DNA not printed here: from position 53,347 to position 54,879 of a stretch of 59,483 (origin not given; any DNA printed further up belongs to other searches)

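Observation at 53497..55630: Chromosomal operon encoding an Ig-like lipoprotein and a phage-tail-fibre-like secreted protein, with no phage genes nearby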

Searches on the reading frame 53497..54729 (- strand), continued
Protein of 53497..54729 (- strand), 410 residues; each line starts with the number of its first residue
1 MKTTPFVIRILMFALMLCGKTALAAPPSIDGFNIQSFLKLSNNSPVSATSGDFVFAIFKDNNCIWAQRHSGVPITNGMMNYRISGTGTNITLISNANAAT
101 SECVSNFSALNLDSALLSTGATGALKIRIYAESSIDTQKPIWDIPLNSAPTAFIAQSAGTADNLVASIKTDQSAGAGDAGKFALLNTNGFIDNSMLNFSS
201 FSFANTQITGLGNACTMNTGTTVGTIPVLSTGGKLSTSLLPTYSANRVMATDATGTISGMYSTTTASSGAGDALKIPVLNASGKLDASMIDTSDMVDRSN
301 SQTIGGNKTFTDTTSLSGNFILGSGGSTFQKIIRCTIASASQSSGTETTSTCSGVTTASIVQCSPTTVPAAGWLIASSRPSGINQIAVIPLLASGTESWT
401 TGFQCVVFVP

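Call 40: fold_search(model_id=the predicted structure, library=viral)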
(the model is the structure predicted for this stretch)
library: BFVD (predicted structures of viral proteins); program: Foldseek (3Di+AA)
matches with E <= 10: 418; with E <= 0.001: 5
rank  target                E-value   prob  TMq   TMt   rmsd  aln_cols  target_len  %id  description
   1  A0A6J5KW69            1.9e-05  0.99  0.17  0.13  43.7       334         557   15  Major tropism determinant N-terminal domain-containing protein [uncultured Caudovirales phage]
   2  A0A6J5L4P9            9.3e-05  1.00  0.17  0.58   2.5        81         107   23  Uncharacterized protein [uncultured Caudovirales phage]
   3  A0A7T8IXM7            8.5e-04  1.00  0.17  0.06   2.5        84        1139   15  (no name in the UniProt tables at hand)
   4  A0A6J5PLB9            9.0e-04  1.00  0.16  0.53   4.0        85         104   26  Uncharacterized protein [uncultured Caudovirales phage]
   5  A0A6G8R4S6            9.5e-04  1.00  0.18  0.51   2.9        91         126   12  (no name in the UniProt tables at hand)
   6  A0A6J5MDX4            1.1e-03  1.00  0.17  0.50   3.0        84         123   15  Uncharacterized protein [uncultured Caudovirales phage]
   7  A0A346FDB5            1.3e-03  1.00  0.16  0.56   3.6        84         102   17  Putative tail fiber protein [Sphingomonas phage Scott]
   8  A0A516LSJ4            1.4e-03  1.00  0.17  0.57   2.9        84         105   18  (no name in the UniProt tables at hand)
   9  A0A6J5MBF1            2.8e-03  1.00  0.15  0.45   5.6        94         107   20  Uncharacterized protein [uncultured Caudovirales phage]
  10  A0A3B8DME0            3.0e-03  0.99  0.16  0.46  11.0       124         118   18  DUF1522 superfamily protein (Fragment) [Acinetobacter phage AJO2]
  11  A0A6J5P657            3.1e-03  1.00  0.17  0.56   3.6        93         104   19  Uncharacterized protein [uncultured Caudovirales phage]
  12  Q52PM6                3.3e-03  1.00  0.14  0.30   6.6        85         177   15  Uncharacterized protein [Xanthomonas phage Xp15]
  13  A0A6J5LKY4            3.7e-03  0.75  0.16  0.19  23.1       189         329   22  Uncharacterized protein [uncultured Caudovirales phage]
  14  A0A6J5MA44            5.9e-03  1.00  0.15  0.56   3.7        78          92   15  Uncharacterized protein [uncultured Caudovirales phage]
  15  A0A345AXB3            7.3e-03  1.00  0.16  0.08   3.8        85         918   14  (no name in the UniProt tables at hand)
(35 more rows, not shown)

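Call 44: search_protein_representatives(alignment_id=A1)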
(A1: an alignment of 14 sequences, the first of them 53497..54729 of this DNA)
Query: 14 sequences, 479 profile positions. Proteins with E-value up to 0.001 (for the whole library): 4554; up to 1e-10: 514; up to 1e-30: 33. The best 150 are listed.
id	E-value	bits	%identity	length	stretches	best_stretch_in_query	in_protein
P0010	1.8e-211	719.3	-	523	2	1-396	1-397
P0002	2.6e-206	702.4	-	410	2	1-297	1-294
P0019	1.3e-141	489.0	-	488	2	12-239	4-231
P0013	1.5e-113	396.5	-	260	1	220-479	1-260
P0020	3.0e-112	392.1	-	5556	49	295-337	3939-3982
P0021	3.0e-85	303.1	-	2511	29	300-353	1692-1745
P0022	1.1e-78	281.4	-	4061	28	300-357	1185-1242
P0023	4.2e-66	240.0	-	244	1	233-479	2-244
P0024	1.3e-60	221.8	-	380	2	10-201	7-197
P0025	2.8e-58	214.2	-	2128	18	299-355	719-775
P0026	4.5e-49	183.8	-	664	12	305-352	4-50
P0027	1.8e-41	158.7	-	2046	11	170-216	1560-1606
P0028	7.9e-41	156.6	-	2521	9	263-364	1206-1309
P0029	8.7e-41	156.5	-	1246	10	336-396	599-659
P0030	5.9e-40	153.8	-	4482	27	302-339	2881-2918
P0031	1.3e-39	152.7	-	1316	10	211-312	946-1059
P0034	1.7e-36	142.3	-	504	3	11-207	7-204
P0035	3.8e-36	141.2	-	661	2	11-200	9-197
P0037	2.6e-34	135.1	-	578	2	11-426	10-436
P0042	3.3e-33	131.5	-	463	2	1-200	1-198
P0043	2.7e-32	128.5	-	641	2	1-199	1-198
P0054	4.6e-28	114.5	-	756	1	12-437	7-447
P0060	2.2e-26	109.0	-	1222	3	190-391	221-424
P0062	3.7e-26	108.3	-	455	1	8-479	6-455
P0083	7.5e-23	97.3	-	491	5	144-244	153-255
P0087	1.6e-22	96.3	-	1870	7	173-215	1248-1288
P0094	7.3e-22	94.1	-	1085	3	12-199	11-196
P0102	1.2e-20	90.1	-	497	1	4-475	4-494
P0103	1.9e-20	89.4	-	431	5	202-250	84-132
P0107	3.1e-20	88.7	-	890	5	187-247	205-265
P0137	8.6e-18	80.7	-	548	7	213-245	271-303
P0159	8.7e-17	77.4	-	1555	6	212-253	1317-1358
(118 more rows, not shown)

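Call 45: search_protein_families(library=ncbifam, proteins=[P0024, P0034, P0035, P0037, P0042, P0043, P0054, P0062, P0094, P0102], max_evalue=0.01)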
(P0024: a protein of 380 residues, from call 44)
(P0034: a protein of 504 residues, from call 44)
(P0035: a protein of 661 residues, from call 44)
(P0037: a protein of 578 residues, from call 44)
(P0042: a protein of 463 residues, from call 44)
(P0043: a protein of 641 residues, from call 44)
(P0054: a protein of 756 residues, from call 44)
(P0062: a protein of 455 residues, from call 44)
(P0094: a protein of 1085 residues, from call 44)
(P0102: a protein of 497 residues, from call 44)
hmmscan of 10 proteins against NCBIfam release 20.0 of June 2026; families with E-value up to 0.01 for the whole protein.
P0024 (380 aa): 1 family
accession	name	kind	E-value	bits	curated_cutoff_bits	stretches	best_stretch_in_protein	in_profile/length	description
NF053851.1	Bdello_MAT_N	subfamily_domain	0.001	18.9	60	1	16-153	4-149/162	mosaic adhesive trimer family chimeric fiber protein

P0034 (504 aa): 0 families

P0035 (661 aa): 1 family
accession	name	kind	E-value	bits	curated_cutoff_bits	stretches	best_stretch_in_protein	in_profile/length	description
NF053851.1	Bdello_MAT_N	subfamily_domain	0.0029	17.4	60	1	16-152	4-147/162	mosaic adhesive trimer family chimeric fiber protein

P0037 (578 aa): 0 families

P0042 (463 aa): 0 families

P0043 (641 aa): 0 families

P0054 (756 aa): 0 families

P0062 (455 aa): 0 families

P0094 (1085 aa): 0 families

P0102 (497 aa): 1 family
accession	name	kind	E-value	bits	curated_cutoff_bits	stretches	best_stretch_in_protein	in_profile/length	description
NF053851.1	Bdello_MAT_N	subfamily_domain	3e-06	27.1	60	1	13-158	2-148/162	mosaic adhesive trimer family chimeric fiber protein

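Call 54: search_protein_families(library=ncbifam, alignment_id=A1, max_evalue=0.01)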
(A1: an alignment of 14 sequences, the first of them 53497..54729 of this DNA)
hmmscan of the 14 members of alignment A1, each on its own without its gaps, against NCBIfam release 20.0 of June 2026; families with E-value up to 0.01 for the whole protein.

A. member 1, window:53497-54729:- (410 aa): 1 family
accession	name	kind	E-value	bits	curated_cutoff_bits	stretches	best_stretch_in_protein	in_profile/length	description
NF053851.1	Bdello_MAT_N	subfamily_domain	6.2e-07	29.3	60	1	22-164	7-152/162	mosaic adhesive trimer family chimeric fiber protein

B. families by the number of members that match (of 14 scanned): 1 family
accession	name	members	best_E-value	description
NF053851.1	Bdello_MAT_N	4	6.2e-07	mosaic adhesive trimer family chimeric fiber protein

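Call 56: search_solved_structures(query=A1, max_evalue=1, show_alignments=0)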
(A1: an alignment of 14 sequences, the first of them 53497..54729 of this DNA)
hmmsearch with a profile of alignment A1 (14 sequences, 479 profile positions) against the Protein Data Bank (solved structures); distinct sequences matched with E-value up to 1: 8.
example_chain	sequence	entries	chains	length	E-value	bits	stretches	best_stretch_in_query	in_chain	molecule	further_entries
4hem_A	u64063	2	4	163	0.0014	20.6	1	354-433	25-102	BPP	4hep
3u6x_A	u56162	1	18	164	0.0014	20.5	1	354-433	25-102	BPP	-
3ejc_A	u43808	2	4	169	0.0015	20.4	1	354-433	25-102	Baseplate protein (BPP) | Baseplate protein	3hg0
2f0c_A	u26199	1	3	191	0.0016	20.4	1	352-433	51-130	Phage tp901-1 ORF49 (BPP)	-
4v96_BA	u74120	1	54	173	0.0016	20.4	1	354-433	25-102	BPP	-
3d8m_A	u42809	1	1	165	0.0088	17.9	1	354-392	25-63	Baseplate protein, Receptor binding protein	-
3da0_A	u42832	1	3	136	0.087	14.6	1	363-393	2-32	Cleaved chimeric receptor binding protein from bacteriophages TP901-1 and p2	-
9jzo_A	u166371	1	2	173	0.6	11.9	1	319-406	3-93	Endolysine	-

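Call 77: search_dna_similar(query=window:53497-54729:-, collection=phages, mode=protein, max_evalue=5, max_rows=25)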
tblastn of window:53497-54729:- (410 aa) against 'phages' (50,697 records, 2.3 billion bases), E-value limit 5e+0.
Records with a match: 3; places in all: 3; records where one place covers at least 80% of the query: 0.
Best place of each record, by identity: <60% 3.
By first word of the organism name: Shewanella 2; Streptomyces 1.
By host as written in the record: Shewanella putrefaciens 2; Streptomyces viridochromogenes DSM40736 1.
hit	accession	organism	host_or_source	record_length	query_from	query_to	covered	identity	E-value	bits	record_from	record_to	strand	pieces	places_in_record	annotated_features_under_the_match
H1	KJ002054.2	Shewanella phage Spp001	Shewanella putrefaciens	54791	150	228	19%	32.9%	3e+0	36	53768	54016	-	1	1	tail fiber repeat family protein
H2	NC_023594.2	Shewanella phage Spp001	Shewanella putrefaciens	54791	150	228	19%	32.9%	3e+0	36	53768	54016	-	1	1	tail fiber protein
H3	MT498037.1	Streptomyces phage Dryad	Streptomyces viridochromogenes DSM40736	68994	285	311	7%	59.3%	1e+0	37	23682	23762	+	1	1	33: hypothetical protein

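Call 79: search_protein_families(library=pfam, proteins=[P0103, P0107, P0137, P0083, P0031, P0060, P0159, P0087], max_evalue=0.001)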
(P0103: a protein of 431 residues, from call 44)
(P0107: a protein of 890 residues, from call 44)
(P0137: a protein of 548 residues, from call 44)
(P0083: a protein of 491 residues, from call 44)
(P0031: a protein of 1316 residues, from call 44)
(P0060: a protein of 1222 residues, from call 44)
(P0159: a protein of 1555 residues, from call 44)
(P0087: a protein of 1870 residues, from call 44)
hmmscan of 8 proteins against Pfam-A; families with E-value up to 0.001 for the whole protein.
P0103 (431 aa): 0 families

P0107 (890 aa): 1 family
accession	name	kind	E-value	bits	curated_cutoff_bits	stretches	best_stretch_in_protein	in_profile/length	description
PF12789.12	PTR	-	0.00045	20.7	27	0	418-429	49-60/60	Phage tail repeat like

P0137 (548 aa): 0 families

P0083 (491 aa): 0 families

P0031 (1316 aa): 0 families

P0060 (1222 aa): 0 families

P0159 (1555 aa): 0 families

P0087 (1870 aa): 2 families
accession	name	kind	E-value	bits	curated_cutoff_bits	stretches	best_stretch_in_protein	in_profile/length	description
PF10983.13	DUF2793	-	4e-25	87.9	27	2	385-458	13-86/87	Protein of unknown function (DUF2793)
PF05662.19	YadA_stalk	-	7e-11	42.8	28.4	1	309-330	1-22/43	Coiled stalk of trimeric autotransporter adhesin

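Call 92: search_protein_families(library=pfam, proteins=[L002:7546-8628:-, L005:4819-5901:-, L006:4740-5828:-, L001:2244-3320:-, L002:8629-9462:-, L005:5903-6838:-, L006:5825-6778:-], max_evalue=0.1)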
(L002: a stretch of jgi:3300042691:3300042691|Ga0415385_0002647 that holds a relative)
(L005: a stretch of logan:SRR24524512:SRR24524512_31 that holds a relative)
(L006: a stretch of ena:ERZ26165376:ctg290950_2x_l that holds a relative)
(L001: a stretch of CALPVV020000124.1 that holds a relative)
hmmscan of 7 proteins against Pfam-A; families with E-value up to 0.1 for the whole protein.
L002:7546-8628:- (360 aa): 1 family
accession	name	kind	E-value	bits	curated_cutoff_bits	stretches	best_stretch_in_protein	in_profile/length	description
PF14232.11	DUF4334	-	0.016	15.6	25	1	124-157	17-50/57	Domain of unknown function (DUF4334)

L005:4819-5901:- (360 aa): 2 families
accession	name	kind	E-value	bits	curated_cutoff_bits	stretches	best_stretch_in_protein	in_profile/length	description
PF18990.6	DUF5723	-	2e-06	28.2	26.8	1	179-249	173-243/376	Family of unknown function (DUF5723)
PF13729.12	TraF_2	-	0.018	14.7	25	0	215-251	195-226/264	F plasmid transfer operon, TraF, protein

L006:4740-5828:- (362 aa): 2 families
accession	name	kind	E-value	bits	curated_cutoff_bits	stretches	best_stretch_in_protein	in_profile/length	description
PF18990.6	DUF5723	-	8.3e-05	22.9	26.8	1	187-251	179-243/376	Family of unknown function (DUF5723)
PF03349.22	Toluene_X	-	0.044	12.7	29.7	0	15-69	3-56/421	Outer membrane protein transport protein (OMPP1/FadL/TodX)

L001:2244-3320:- (359 aa): 0 families

L002:8629-9462:- (277 aa): 1 family
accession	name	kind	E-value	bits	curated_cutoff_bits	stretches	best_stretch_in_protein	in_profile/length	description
PF16013.10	DUF4781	-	0.033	13.5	27.9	1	176-232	69-126/310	Domain of unknown function (DUF4781)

L005:5903-6838:- (311 aa): 0 families

L006:5825-6778:- (317 aa): 1 family
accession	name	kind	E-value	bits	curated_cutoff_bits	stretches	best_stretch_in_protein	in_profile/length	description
PF18600.6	Ezh2_MCSS_fung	-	0.079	13.1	27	0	22-40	21-39/53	Fungal MCSS domain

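Call 103: find_related_loci(query=A1, collection=viral_contigs, flank=5000)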
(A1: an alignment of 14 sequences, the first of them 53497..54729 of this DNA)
Query A1 (410 aa) in viral_contigs; peptide patterns used: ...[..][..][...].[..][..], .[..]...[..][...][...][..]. (x = any residue, [..] = any of these).
112 stretches matched a pattern; 27 encode a relative of the query (tblastn E <= 1e-3); 27 distinct loci.
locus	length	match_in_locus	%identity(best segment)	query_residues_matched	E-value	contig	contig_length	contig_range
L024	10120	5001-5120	60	202-241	2e-8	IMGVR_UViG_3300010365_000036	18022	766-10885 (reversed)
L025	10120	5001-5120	60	202-241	2e-8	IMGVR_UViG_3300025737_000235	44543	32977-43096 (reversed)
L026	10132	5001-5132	52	199-242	3e-8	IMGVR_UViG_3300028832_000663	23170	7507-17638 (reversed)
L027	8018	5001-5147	51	202-250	3e-8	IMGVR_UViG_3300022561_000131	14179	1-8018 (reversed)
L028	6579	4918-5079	52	202-253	8e-8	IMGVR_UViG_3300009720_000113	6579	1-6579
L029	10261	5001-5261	35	190-276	2e-7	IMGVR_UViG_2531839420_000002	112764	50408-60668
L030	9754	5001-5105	60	207-241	1e-6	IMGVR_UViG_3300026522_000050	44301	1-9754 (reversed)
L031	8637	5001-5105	60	207-241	1e-6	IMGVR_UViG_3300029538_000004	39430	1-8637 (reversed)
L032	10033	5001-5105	60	207-241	2e-6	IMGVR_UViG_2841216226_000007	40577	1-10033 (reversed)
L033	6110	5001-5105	57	207-241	2e-6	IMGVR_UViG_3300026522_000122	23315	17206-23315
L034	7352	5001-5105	60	207-241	1e-6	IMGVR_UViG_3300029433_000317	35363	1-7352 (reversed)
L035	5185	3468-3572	60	207-241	1e-6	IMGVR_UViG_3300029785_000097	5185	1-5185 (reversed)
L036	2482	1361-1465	60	207-241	1e-6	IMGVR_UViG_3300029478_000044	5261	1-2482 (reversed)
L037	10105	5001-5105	60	207-241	1e-6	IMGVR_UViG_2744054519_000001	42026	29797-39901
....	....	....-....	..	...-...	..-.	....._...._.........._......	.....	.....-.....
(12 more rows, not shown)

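Call 106: search_dna_similar(query=L037:4428-5477:+, collection=phages, mode=protein, max_evalue=0.00001, max_rows=15)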
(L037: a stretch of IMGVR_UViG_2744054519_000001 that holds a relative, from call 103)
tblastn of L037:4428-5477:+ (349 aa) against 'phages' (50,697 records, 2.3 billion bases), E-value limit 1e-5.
Records with a match: 869; places in all: 887; records where one place covers at least 80% of the query: 4.
Best place of each record, by identity: <60% 869.
By first word of the organism name: Synechococcus 239; Mycobacterium 209; Gordonia 179; Arthrobacter 82; Cyanophage 49; Microbacterium 27; Corynebacterium 24; Pseudomonas 15; Prochlorococcus 10; Rhodococcus 8; and 17 more.
By host as written in the record: Gordonia terrae 3612 159; Mycobacterium smegmatis mc2 155 159; - 119; Synechococcus 99; Arthrobacter sp. ATCC 21022 54; Mycobacterium smegmatis mc#155 26; Synechococcus sp. WH7803 21; Synechococcus sp. 13; and 78 more.
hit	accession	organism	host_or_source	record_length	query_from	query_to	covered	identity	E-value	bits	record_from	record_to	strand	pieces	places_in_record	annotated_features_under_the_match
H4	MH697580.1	Gordonia phage Catfish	Gordonia terrae 3612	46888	10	307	85%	29.5%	5e-12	73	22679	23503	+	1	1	27: minor tail protein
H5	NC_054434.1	Gordonia phage Catfish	Gordonia terrae 3612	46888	10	307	85%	29.5%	5e-12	73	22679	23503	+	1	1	27: minor tail protein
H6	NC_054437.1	Gordonia phage TinaLin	Gordonia terrae NRRL B-16283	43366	10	307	85%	26.7%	5e-9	64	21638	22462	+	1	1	30: minor tail protein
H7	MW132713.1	Gordonia phage TinaLin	Gordonia terrae NRRL B-16283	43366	10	307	85%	26.7%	5e-9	64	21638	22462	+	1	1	30: minor tail protein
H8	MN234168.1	Arthrobacter phage Ingrid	Arthrobacter globiformis NRRL B-2979 SEA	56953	11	304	41%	49.3%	2e-12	128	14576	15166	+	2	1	20: minor tail protein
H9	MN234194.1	Arthrobacter phage Loretta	Arthrobacter globiformis NRRL B-2979 SEA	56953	11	304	41%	49.3%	2e-12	128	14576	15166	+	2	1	20: minor tail protein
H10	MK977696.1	Gordonia phage SCentae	Gordonia terrae 3612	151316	110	310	58%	35.0%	5e-15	82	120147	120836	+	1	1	165: hypothetical protein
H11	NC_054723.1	Gordonia phage Pupper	Gordonia terrae 3612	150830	110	310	58%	35.0%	6e-15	82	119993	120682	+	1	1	166: virion structural protein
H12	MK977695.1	Gordonia phage Pupper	Gordonia terrae 3612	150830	110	310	58%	35.0%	6e-15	82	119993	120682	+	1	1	166: hypothetical protein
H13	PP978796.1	Gordonia phage CherryTomatoes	Gordonia terrae CAG3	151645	110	310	58%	35.0%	6e-15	82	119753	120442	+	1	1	167: hypothetical protein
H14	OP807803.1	Synechococcus phage MS29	South China Sea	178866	93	338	70%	28.6%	5e-7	57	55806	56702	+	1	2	record has no annotation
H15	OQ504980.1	Synechococcus phage S-MS29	Synechococcus sp. MW02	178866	93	338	70%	28.6%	5e-7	57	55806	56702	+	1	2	structural protein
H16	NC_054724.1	Rhodococcus phage Finch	Rhodococcus erythropolis RIA 643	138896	114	304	55%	34.8%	4e-14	79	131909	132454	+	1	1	223: virion structural protein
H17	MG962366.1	Rhodococcus phage Finch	Rhodococcus erythropolis RIA 643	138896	114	304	55%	34.8%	4e-14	79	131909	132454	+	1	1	223: hypothetical protein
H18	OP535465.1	Synechococcus phage S-CREM1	Synechococcus sp. CB0101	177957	11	173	47%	40.1%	8e-21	100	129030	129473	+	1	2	tail fiber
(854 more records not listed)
